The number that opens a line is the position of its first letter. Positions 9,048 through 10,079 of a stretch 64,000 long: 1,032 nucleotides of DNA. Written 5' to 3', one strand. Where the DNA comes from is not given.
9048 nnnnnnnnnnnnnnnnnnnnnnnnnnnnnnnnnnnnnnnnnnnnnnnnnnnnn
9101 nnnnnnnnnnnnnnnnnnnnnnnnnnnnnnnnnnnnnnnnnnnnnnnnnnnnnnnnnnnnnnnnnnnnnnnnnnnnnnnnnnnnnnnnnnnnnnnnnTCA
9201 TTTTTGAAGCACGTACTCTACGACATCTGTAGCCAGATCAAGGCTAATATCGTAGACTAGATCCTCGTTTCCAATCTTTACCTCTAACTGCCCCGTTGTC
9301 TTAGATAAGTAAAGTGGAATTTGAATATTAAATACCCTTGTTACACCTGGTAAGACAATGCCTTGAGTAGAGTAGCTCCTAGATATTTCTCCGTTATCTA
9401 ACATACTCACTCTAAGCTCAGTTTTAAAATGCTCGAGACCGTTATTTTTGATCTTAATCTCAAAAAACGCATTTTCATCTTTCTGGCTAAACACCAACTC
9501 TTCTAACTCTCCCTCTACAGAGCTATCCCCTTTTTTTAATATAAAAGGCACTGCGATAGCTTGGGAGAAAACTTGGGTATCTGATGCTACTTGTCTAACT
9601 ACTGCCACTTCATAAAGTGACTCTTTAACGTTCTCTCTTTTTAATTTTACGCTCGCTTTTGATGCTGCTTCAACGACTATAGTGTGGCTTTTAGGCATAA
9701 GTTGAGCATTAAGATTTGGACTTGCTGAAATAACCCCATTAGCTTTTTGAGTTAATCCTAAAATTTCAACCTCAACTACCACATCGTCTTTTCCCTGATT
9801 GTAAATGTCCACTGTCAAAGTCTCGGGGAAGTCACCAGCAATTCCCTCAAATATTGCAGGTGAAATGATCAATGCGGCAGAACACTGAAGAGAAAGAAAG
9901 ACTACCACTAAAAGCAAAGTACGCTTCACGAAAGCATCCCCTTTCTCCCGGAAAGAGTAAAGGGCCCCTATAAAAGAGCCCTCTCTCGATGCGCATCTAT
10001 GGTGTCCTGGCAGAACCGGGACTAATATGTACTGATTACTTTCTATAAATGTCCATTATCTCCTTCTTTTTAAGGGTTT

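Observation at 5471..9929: Three-gene secreted operon resembling a chaperone / outer-membrane assembly platform / subunit module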

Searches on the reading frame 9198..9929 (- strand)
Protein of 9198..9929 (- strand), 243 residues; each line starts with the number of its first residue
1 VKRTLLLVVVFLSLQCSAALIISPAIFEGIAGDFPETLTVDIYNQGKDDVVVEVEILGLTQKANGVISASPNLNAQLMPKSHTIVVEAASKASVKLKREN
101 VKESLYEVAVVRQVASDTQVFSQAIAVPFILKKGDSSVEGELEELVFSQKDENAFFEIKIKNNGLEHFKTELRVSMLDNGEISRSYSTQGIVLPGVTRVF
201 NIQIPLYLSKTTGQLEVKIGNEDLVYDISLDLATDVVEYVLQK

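Call 3: search_protein_families(library=pfam, proteins=[window:9198-9929:-], max_evalue=1)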
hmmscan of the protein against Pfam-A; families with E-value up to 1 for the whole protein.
window:9198-9929:- (243 aa): 1 family
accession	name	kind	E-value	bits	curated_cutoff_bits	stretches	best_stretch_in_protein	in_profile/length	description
PF06030.18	WxLIP_PGBD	-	0.12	12.8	27.3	1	36-104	29-98/121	WxL Interacting Protein, peptidoglycan binding domain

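Call 4: search_protein_families(library=ncbifam, proteins=[window:9198-9929:-], max_evalue=1)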
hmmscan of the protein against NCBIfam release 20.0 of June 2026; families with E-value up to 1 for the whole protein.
window:9198-9929:- (243 aa): 2 families
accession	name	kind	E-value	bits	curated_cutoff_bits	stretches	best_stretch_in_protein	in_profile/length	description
NF003954.0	PRK05452.1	equivalog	0.035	13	711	1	19-88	265-330/479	anaerobic nitric oxide reductase flavorubredoxin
NF007554.0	PRK10174.1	equivalog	0.13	12.7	104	1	21-53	23-53/75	hypothetical protein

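Call 9: find_homologous_proteins(query=window:9198-9929:-)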
Query window:9198-9929:- (243 aa): 3 proteins with E <= 0.001 among 790 candidates.
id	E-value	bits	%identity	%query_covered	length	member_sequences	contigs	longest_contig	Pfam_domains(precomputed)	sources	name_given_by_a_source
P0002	4.2e-146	502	100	100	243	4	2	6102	-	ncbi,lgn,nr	ncbi:MAG: hypothetical protein PHI65_06250 [Firmicutes bacterium]|nr:hypothetical protein [Bacillota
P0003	4.4e-65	237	51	100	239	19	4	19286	-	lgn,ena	-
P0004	1.4e-62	229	47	100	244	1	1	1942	-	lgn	-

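Call 10: find_encoding_contigs(protein=P0003, flank=10000, max_places=6)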
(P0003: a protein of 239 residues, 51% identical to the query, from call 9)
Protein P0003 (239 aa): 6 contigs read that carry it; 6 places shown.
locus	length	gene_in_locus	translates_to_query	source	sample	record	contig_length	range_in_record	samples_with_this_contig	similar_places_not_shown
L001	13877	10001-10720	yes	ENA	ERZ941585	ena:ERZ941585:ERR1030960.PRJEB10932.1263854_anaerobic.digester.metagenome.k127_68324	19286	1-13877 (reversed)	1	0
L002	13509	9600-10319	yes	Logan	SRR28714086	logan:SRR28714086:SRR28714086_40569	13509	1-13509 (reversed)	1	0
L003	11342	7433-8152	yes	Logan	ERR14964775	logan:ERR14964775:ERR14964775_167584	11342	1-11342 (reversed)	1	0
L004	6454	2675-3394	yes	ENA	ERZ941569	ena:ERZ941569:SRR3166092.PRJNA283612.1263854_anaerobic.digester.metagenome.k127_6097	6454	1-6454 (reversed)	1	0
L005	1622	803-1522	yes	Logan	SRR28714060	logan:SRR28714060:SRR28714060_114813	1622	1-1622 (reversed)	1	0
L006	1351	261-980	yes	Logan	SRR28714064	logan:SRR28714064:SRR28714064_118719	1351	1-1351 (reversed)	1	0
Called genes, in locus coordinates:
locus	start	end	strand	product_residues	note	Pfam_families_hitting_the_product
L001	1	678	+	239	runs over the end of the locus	PF02463:SMC_N (faint), PF00005:ABC_tran, PF13304:AAA_21 (weak)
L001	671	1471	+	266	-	PF03649:UPF0014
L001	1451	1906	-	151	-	PF02417:Chromate_transp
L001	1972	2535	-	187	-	PF02417:Chromate_transp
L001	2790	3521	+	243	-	-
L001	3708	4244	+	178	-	PF07456:Hpre_diP_synt_I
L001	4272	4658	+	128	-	PF07009:NusG_II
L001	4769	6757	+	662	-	PF19773:DUF6259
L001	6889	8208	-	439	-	PF00165:HTH_AraC (faint), PF12833:HTH_18, PF01636:APH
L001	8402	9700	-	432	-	PF13416:SBP_bac_8, PF01547:SBP_bac_1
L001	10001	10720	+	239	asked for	-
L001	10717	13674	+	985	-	-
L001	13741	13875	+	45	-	?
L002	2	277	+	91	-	?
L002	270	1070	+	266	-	PF03649:UPF0014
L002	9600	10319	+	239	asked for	-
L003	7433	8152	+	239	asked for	-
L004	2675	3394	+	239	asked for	-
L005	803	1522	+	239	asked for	-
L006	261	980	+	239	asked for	-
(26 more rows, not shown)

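Call 11: find_encoding_contigs(protein=P0004, flank=10000, max_places=4)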
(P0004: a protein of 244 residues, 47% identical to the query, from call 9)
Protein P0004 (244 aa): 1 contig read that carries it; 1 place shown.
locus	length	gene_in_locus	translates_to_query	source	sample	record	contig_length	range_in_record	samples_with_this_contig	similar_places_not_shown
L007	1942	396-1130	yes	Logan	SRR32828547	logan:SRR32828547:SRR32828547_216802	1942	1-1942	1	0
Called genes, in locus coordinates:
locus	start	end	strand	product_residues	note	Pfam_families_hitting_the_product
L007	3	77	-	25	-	?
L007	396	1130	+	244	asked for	-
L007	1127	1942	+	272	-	?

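Call 29: predict_structure(alignment_id=A2)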
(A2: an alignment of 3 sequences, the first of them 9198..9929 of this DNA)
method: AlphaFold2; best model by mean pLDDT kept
length: 243 residues; sequences in the alignment: 3
mean_pLDDT: 65.3   pTM: 0.52
mean pLDDT of the five models: 65.3, 62.3, 60.1, 57.2, 56.6
residues with pLDDT >= 90: 24; 70-90: 84; 50-70: 83; < 50: 52
segments of 3 or more residues with pLDDT < 50: 1-17, 25-34, 61-68, 70-73, 118-124, 134-136
pLDDT, mean of each block of 10 residues (from residue 1): 27 39 44 52 70 64 44 54 78 70 56 55 50 55 90 88 68 73 71 71 80 86 86 89 84
secondary structure, 60 per line:
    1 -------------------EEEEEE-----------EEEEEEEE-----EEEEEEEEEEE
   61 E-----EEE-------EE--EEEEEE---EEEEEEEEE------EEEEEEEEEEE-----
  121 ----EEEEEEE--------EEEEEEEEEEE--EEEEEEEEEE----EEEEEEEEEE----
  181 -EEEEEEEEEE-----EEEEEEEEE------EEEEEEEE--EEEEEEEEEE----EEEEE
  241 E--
elements in order: E20-25 E37-44 E50-61 E67-69 E81-86 E90-98 E105-115 E125-131 E140-150 E153-162 E167-176 E182-191 E197-205 E212-219 E222-231 E236-241
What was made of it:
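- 9198..9929 (-): Gene A: 243-aa secreted two-Ig-domain protein, remote homologue of archaic/alternative chaperone-usher periplasmic chaperones (CsuC-like). The AF2 model shows two beta-sandwiches, pLDDT 65 (call 29).
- On CU periplasmic chaperone (PapD-like; archaic/alternative class): The AF2 model has two sandwiches, but mean pLDDT is 65 and domain 1 is weak (call 29).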

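Call 58: search_protein_families(library=pfam, alignment_id=A4, max_evalue=5)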
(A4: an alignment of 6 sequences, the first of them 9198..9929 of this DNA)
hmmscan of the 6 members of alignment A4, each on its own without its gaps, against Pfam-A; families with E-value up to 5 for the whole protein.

A. member 1, window:9198-9929:- (243 aa): 1 family
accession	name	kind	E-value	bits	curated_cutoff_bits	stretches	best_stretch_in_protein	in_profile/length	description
PF06030.18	WxLIP_PGBD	-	0.12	12.8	27.3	1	36-104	29-98/121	WxL Interacting Protein, peptidoglycan binding domain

B. families by the number of members that match (of 6 scanned): 4 families
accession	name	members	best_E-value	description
PF06030.18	WxLIP_PGBD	2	0.12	WxL Interacting Protein, peptidoglycan binding domain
PF13567.11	DUF4131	1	0.0068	Domain of unknown function (DUF4131)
PF18195.6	GatD_N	1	0.03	GatD N-terminal domain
PF08140.16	Cuticle_1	1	0.13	Crustacean cuticle protein repeat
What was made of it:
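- On CU periplasmic chaperone (PapD-like; archaic/alternative class): None of the six family members hits PapD_N, even at E<=5 (calls 3, 58).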

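Call 60: search_solved_structures(query=A4, max_evalue=10, show_alignments=2)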
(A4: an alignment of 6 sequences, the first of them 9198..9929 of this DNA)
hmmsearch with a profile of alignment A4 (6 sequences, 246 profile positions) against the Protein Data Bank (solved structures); distinct sequences matched with E-value up to 10: 3.
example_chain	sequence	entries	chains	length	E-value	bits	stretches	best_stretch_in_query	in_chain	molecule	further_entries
5d6h_A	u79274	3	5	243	0.35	13.5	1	37-97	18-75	CsuC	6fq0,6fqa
6fjy_A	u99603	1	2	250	0.38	13.3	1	38-97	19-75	CsuC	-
8up5_P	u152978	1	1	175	1.4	11.5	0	89-116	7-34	KEOPS complex subunit Pcc1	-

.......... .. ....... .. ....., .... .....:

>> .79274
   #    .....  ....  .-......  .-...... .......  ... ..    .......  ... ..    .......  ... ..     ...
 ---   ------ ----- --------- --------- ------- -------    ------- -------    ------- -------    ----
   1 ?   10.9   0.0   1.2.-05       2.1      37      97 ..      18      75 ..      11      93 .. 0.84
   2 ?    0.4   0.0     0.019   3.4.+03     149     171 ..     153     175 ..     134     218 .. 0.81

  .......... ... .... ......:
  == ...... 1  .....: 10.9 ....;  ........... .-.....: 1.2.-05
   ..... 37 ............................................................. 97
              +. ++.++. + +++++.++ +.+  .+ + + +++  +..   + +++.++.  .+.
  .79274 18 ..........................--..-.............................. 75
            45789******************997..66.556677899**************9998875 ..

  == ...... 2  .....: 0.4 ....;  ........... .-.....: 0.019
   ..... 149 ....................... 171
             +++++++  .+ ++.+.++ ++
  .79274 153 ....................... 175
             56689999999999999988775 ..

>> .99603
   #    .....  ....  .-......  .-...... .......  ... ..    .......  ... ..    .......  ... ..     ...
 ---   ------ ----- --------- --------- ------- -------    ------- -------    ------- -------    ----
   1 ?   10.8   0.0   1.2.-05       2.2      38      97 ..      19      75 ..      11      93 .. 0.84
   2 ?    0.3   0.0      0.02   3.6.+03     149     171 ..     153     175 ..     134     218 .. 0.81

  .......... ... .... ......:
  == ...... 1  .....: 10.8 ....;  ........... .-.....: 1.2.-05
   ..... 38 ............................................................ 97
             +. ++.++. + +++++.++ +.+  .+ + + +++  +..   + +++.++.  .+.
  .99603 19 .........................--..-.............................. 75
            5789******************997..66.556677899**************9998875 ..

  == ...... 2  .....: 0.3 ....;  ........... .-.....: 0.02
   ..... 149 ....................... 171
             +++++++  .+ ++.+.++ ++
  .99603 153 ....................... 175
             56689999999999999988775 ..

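Call 92: search_dna_similar(query=window:9198-9929:-, collection=plasmids, mode=protein, max_evalue=10, max_rows=15)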
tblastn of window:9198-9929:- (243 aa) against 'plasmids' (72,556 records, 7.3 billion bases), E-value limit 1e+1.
Records with a match: 5; places in all: 5; records where one place covers at least 80% of the query: 1.
Best place of each record, by identity: <60% 5.
By first word of the organism name: Sinorhizobium 4; Enterococcus 1.
By predicted mobility (MOB-suite, as given by PLSDB): non-mobilizable 4; conjugative 1.
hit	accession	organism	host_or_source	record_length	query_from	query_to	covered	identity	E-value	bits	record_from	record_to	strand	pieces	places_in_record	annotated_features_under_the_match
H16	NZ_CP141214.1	Sinorhizobium meliloti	alfalfa,Isolate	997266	1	202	83%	25.1%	2e-4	49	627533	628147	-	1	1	molecular chaperone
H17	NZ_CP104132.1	Sinorhizobium sp. K101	Phaseolus vulgaris,cell ...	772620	17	202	77%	24.4%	2e-3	46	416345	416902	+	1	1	molecular chaperone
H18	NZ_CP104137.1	Sinorhizobium sp. C101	Phaseolus vulgaris,cell ...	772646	17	202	77%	24.4%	2e-3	46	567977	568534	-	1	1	molecular chaperone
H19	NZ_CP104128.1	Sinorhizobium sp. M103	Phaseolus vulgaris,cell ...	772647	17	202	77%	24.4%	2e-3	46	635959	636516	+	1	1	molecular chaperone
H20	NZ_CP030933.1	Enterococcus gilvus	cow,milk,milk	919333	20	72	22%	41.5%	5e+0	36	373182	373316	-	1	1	DUF916 and DUF3324 domain-containing protein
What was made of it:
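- Direct tblastn gives E=2e-4 at 25% identity over residues 1-202 (call 92).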

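Call 94: get_annotated_region(hit=H16, flank=6000)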
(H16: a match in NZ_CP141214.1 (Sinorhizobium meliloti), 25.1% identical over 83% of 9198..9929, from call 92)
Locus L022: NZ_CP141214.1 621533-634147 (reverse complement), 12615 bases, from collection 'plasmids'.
description: Sinorhizobium meliloti strain LMB1 plasmid pB, complete sequence
organism: Sinorhizobium meliloti (NCBI taxid 382)
taxonomy: Bacteria; Pseudomonadota; Alphaproteobacteria; Hyphomicrobiales; Rhizobiaceae; Sinorhizobium; Sinorhizobium meliloti
host: -; source: alfalfa,Isolate; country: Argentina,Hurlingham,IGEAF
typing (MOB-suite, as given by PLSDB): conjugative; relaxase MOBQ; mating-pair formation MPF_T
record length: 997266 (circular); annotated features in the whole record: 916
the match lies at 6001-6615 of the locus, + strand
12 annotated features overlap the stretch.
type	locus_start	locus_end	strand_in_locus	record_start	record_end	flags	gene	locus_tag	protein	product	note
CDS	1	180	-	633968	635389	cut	-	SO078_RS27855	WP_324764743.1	basic amino acid/polyamine antiporter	GO:0015837 - amine transport [Evidence IEA]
CDS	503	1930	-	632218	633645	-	-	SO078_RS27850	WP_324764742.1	basic amino acid/polyamine antiporter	GO:0015837 - amine transport [Evidence IEA]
CDS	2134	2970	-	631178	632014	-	-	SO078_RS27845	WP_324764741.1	alpha/beta hydrolase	-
CDS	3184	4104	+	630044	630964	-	ppk2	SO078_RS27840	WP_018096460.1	polyphosphate kinase 2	GO:0006793 - phosphorus metabolic process [Evidence IEA]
CDS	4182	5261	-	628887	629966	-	-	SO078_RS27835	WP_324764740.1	mechanosensitive ion channel family protein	-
CDS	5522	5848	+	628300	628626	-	-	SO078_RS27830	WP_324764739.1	GYD domain-containing protein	-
CDS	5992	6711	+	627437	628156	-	-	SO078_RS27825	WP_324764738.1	molecular chaperone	GO:0061077 - chaperone-mediated protein folding [Evidence IEA]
CDS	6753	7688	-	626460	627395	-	-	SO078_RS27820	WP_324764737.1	LysR substrate-binding domain-containing protein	-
CDS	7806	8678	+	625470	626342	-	-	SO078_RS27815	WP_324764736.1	PhzF family phenazine biosynthesis protein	GO:0009058 - biosynthetic process [Evidence IEA]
CDS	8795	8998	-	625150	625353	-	-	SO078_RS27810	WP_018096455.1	cold-shock protein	-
CDS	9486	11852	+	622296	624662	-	-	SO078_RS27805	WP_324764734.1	hypothetical protein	-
CDS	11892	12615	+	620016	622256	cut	-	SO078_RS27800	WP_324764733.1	hypothetical protein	-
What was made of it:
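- Orphan PapD_N proteins without an annotated adjacent usher exist, such as Sinorhizobium L022 (call 94).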

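Call 95: get_annotated_region(hit=H20, flank=5000)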
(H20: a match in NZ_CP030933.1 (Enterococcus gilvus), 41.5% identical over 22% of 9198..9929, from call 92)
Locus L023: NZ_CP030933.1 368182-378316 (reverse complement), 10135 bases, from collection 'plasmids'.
description: Enterococcus gilvus strain CR1 plasmid pCR1A, complete sequence
organism: Enterococcus gilvus (NCBI taxid 160453)
taxonomy: Bacteria; Bacillota; Bacilli; Lactobacillales; Enterococcaceae; Enterococcus; Enterococcus gilvus
host: -; source: cow,milk,milk; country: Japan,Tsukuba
typing (MOB-suite, as given by PLSDB): non-mobilizable
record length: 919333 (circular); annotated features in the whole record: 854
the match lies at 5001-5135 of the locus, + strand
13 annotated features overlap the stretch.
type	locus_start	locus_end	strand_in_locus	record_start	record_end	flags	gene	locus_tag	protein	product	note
CDS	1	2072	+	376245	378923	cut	-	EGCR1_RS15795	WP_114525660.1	pectate lyase-like adhesive domain-containing protein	-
CDS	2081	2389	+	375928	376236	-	-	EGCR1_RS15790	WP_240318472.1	hypothetical protein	-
CDS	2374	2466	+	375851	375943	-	-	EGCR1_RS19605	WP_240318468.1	hypothetical protein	-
CDS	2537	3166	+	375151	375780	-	-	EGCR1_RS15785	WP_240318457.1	WxL domain-containing protein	-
CDS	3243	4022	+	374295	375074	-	-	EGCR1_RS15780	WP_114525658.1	WxL domain-containing protein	-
CDS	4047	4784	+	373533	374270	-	-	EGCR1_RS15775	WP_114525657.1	WxL domain-containing protein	-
CDS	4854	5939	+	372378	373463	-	-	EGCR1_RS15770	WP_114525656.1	DUF916 and DUF3324 domain-containing protein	-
CDS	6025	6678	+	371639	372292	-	-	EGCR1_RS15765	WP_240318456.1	class A sortase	-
CDS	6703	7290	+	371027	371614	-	-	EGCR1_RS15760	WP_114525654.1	hypothetical protein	-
CDS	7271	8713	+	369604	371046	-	-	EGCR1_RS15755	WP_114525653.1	helix-turn-helix domain-containing protein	-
CDS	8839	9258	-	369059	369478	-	-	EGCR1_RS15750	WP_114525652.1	GNAT family N-acetyltransferase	-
CDS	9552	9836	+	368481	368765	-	-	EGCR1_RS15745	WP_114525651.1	PspC domain-containing protein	GO:0080135 - regulation of cellular response to stress [Evidence IEA]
CDS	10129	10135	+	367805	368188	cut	-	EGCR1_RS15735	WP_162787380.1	DUF805 domain-containing protein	-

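Call 115: fold_search(model_id=the predicted structure, library=pdb)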
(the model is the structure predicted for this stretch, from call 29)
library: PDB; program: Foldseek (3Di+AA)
matches with E <= 10: 1862; with E <= 0.001: 107
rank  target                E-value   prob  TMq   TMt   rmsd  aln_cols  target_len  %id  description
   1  9i1y_A                2.2e-07  1.00  0.34  0.31  11.0       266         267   14  WxLIP from Enterococcus faecium (released 2026-01-28)
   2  9i25_C                2.9e-07  1.00  0.35  0.34  10.6       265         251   14  WxLIP from Enterococcus faecium locus A bound to long WxL (released 2026-01-28)
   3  9i1y_B                5.4e-07  1.00  0.35  0.32  11.4       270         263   13  WxLIP from Enterococcus faecium (released 2026-01-28)
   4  5d6h_A                1.3e-06  1.00  0.35  0.38  10.7       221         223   15  Crystal structure of CsuC-CsuA/B chaperone-major subunit pre-assembly complex from Csu biofilm-mediating pili of Acine (released 2015-11-04)
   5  6k73_A                1.8e-06  1.00  0.41  0.47   9.4       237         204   14  Chaperone-tip adhesin complex is vital for synergistic activation of CFA/I fimbriae biogenesis (released 2020-06-10)
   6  4y2o_A                1.9e-06  1.00  0.41  0.45  10.1       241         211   14  Structure of CFA/I pili chaperone-major subunit complex (CfaA-CfaB) (released 2016-08-10)
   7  8csw                  1.9e-06  1.00  0.32  0.14  12.4       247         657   13  Local refinement of protein 4.2 in Class 2 of erythrocyte ankyrin-1 complex (released 2022-07-20)
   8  8cs9_X                2.2e-06  1.00  0.32  0.14  12.4       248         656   12  Composite reconstruction of Class 1 of the erythrocyte ankyrin-1 complex (released 2022-07-20)
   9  4kkp_B                2.3e-06  1.00  0.27  0.28  16.8       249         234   10  Crystal structure of Vibrio cholerae RbmA (crystal form 2) (released 2013-05-22)
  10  6fqa_A                2.6e-06  1.00  0.36  0.37  10.3       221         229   15  Crystal structure of the CsuC-CsuA/B chaperone-subunit preassembly complex of the archaic chaperone-usher Csu pili of  (released 2018-09-26)
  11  7uzs                  2.9e-06  1.00  0.34  0.14  13.3       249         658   13  Protein 4.2 (local refinement from consensus reconstruction of ankyrin complex classes) (released 2022-07-20)
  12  6k73_B                3.0e-06  1.00  0.39  0.44  10.9       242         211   14  Chaperone-tip adhesin complex is vital for synergistic activation of CFA/I fimbriae biogenesis (released 2020-06-10)
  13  6fqa_C                3.0e-06  1.00  0.35  0.37  10.8       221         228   16  Crystal structure of the CsuC-CsuA/B chaperone-subunit preassembly complex of the archaic chaperone-usher Csu pili of  (released 2018-09-26)
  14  6a8p_A                3.3e-06  1.00  0.34  0.14  12.9       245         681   11  Transglutaminase 2 mutant G224V in complex with GTP (released 2018-09-26)
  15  6fq0_C                3.3e-06  1.00  0.35  0.41  12.8       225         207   15  Crystal structure of the CsuC-CsuA/B chaperone-subunit preassembly complex of the archaic chaperone-usher Csu pili of  (released 2018-09-26)
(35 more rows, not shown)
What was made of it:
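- The Foldseek top hits of the A model are E. faecium WxLIP 9i1y and 9i25 (E=2e-7, call 115).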

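Call 118: search_protein_families(library=ncbifam, alignment_id=A4, max_evalue=10)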
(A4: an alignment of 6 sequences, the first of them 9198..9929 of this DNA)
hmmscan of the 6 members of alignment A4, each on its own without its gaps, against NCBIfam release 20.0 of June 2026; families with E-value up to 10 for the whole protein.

A. member 1, window:9198-9929:- (243 aa): 2 families
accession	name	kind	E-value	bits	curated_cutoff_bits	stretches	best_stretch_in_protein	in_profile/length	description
NF003954.0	PRK05452.1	equivalog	0.035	13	711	1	19-88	265-330/479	anaerobic nitric oxide reductase flavorubredoxin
NF007554.0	PRK10174.1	equivalog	0.13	12.7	104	1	21-53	23-53/75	hypothetical protein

B. families by the number of members that match (of 6 scanned): 3 families
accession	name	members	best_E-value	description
NF003954.0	PRK05452.1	1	0.035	anaerobic nitric oxide reductase flavorubredoxin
NF007554.0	PRK10174.1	1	0.13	hypothetical protein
NF047865.1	rSAM_PapB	1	0.15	PapB family radical SAM/SPASM ranthipeptide maturase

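Call 119: search_protein_families(library=pfam, proteins=[L022:5992-6711:+, L023:4854-5939:+], max_evalue=1)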
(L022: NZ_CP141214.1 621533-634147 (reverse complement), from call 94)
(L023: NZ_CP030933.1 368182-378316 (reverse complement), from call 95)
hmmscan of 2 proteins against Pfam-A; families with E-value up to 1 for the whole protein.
L022:5992-6711:+ (239 aa): 1 family
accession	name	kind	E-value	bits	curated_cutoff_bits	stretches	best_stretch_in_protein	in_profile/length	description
PF00345.26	PapD_N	-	4.3e-11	43.3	23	1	26-142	2-121/126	Pili and flagellar-assembly chaperone, PapD N-terminal domain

L023:4854-5939:+ (361 aa): 5 families
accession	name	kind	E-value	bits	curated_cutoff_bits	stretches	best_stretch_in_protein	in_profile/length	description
PF11797.14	WxLIP_HBD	-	8.1e-45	152.6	28.9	1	164-319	2-137/138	WxL Interacting Protein, host binding domain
PF06030.18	WxLIP_PGBD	-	8e-42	142.5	27.3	1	30-149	1-121/121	WxL Interacting Protein, peptidoglycan binding domain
PF07732.21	Cu-oxidase_3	-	0.079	13.5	21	0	39-107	16-86/119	Multicopper oxidase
PF06480.20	FtsH_ext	-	0.08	13.6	25.5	0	331-348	2-19/103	FtsH Extracellular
PF09990.14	DUF2231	-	0.28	11.7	26.4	1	325-355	68-98/139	Predicted membrane protein (DUF2231)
